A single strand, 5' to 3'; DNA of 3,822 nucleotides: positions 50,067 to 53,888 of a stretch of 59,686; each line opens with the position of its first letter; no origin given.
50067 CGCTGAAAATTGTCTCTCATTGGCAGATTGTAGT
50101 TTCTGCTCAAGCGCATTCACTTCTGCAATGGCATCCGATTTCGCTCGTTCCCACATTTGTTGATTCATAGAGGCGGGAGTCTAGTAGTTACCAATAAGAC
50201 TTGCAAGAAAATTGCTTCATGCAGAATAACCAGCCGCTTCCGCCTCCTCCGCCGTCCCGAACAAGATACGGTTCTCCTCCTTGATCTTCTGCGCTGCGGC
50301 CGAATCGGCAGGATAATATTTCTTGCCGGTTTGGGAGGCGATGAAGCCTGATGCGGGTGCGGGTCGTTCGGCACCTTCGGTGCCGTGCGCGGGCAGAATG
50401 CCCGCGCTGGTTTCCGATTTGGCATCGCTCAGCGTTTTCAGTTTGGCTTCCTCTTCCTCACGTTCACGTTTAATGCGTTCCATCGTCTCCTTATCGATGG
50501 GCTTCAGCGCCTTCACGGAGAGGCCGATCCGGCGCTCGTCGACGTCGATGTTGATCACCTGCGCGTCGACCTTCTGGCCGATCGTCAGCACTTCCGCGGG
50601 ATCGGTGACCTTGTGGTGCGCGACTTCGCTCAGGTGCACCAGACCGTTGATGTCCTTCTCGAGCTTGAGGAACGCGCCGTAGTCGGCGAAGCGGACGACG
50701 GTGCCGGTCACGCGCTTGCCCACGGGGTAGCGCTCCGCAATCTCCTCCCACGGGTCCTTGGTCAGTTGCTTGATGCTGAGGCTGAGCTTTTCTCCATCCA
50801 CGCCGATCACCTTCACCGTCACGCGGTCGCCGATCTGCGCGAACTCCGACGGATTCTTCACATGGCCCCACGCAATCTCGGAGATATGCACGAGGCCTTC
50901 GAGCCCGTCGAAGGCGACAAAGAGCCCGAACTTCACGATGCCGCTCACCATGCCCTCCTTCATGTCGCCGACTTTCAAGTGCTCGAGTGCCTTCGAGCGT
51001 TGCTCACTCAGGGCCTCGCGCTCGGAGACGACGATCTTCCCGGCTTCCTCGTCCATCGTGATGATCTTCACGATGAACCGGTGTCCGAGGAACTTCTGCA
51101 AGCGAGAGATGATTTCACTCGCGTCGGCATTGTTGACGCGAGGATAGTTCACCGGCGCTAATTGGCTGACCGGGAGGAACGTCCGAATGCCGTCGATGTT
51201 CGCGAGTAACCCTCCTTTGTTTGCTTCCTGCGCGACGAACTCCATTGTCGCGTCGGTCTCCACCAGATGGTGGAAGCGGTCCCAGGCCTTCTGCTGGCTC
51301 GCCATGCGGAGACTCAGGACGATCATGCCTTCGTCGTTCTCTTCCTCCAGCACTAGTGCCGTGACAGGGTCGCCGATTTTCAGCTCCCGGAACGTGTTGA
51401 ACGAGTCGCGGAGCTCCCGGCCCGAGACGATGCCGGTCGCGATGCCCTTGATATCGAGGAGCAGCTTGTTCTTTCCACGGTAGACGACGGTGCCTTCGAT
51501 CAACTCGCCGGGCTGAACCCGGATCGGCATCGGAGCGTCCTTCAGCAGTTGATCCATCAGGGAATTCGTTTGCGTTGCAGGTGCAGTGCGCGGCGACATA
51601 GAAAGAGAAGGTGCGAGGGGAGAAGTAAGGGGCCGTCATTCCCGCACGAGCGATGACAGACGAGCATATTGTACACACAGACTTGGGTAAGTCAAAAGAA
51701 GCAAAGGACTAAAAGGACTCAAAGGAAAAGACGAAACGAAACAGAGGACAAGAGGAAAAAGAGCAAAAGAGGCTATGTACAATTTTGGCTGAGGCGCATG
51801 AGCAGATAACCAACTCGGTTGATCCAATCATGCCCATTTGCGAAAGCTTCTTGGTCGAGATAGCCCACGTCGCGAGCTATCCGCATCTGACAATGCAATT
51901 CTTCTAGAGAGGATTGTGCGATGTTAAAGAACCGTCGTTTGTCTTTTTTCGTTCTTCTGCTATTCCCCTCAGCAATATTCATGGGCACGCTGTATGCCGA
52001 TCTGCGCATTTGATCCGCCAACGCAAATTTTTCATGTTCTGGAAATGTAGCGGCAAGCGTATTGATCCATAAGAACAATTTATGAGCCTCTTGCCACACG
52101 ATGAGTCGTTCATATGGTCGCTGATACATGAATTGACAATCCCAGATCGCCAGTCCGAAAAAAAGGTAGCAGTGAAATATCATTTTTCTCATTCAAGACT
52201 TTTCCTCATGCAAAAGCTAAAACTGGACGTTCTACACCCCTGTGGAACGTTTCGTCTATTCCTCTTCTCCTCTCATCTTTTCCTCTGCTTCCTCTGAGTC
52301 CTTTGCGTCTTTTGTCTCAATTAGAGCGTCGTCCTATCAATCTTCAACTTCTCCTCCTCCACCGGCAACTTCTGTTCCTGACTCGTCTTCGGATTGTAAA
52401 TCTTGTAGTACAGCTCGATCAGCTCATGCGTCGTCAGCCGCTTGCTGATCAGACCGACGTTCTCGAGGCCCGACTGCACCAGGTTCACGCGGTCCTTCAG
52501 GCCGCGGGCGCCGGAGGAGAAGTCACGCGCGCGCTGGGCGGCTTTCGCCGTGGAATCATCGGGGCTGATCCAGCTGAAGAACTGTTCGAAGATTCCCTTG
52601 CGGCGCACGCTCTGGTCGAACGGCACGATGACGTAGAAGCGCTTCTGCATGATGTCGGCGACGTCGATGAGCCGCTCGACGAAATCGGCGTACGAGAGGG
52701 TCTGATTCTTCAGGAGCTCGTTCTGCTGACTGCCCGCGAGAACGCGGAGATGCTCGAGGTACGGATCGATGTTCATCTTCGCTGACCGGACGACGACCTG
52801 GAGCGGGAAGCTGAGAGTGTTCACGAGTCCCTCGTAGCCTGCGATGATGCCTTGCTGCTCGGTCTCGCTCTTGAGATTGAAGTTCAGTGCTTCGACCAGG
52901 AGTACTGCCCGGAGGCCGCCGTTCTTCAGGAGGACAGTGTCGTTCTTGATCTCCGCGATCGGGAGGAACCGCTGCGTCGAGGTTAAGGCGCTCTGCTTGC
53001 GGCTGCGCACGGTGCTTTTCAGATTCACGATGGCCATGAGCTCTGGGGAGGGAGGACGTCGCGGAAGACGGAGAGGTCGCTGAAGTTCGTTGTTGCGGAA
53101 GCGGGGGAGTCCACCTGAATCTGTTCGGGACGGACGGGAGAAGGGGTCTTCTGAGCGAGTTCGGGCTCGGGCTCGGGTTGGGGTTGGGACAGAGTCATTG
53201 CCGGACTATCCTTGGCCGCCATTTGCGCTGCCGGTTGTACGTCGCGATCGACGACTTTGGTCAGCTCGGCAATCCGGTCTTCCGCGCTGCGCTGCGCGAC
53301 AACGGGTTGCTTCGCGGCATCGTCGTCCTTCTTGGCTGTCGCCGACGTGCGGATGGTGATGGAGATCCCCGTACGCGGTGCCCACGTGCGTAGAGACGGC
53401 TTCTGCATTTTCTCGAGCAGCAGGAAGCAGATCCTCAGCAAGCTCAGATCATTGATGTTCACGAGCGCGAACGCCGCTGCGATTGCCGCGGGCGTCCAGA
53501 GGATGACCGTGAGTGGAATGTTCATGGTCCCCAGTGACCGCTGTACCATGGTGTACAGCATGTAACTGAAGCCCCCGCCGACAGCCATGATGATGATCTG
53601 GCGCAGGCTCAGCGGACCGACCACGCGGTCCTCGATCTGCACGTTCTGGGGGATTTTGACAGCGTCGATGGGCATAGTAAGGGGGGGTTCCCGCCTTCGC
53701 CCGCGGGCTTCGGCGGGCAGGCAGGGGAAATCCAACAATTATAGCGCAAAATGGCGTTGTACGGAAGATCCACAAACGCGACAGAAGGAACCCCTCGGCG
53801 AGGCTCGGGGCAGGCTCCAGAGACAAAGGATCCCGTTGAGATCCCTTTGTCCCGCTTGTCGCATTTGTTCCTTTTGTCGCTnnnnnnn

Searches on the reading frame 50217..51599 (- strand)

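Call 26: search_protein_families(library=pfam, proteins=[window:50217-51599:-], max_evalue=0.001)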
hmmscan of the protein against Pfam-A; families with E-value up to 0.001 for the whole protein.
window:50217-51599:- (460 aa): 4 families
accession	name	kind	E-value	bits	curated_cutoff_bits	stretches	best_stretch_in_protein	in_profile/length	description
PF00575.29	S1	-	2.4e-45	153.2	22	3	292-363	3-74/74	S1 RNA binding domain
PF23459.1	S1_RRP5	-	2.7e-09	37.9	27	1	294-361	4-71/72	RRP5 S1 domain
PF21710.3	Spt6_S1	-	3.4e-05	24.5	27.5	0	300-362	23-86/91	Spt6, S1/OB domain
PF21543.3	CvfB_2nd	-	0.00029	21.1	27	0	295-363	15-75/76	Virulence regulatory factor CvfB, second domain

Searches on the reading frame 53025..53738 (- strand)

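Call 26: search_protein_families(library=pfam, proteins=[window:53025-53738:-], max_evalue=0.001)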
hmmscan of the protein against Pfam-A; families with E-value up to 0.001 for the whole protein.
window:53025-53738:- (237 aa): 1 family
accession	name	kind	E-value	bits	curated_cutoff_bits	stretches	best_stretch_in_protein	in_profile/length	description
PF12666.12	PrgI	-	4e-10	40.5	27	1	28-104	1-75/91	PrgI family protein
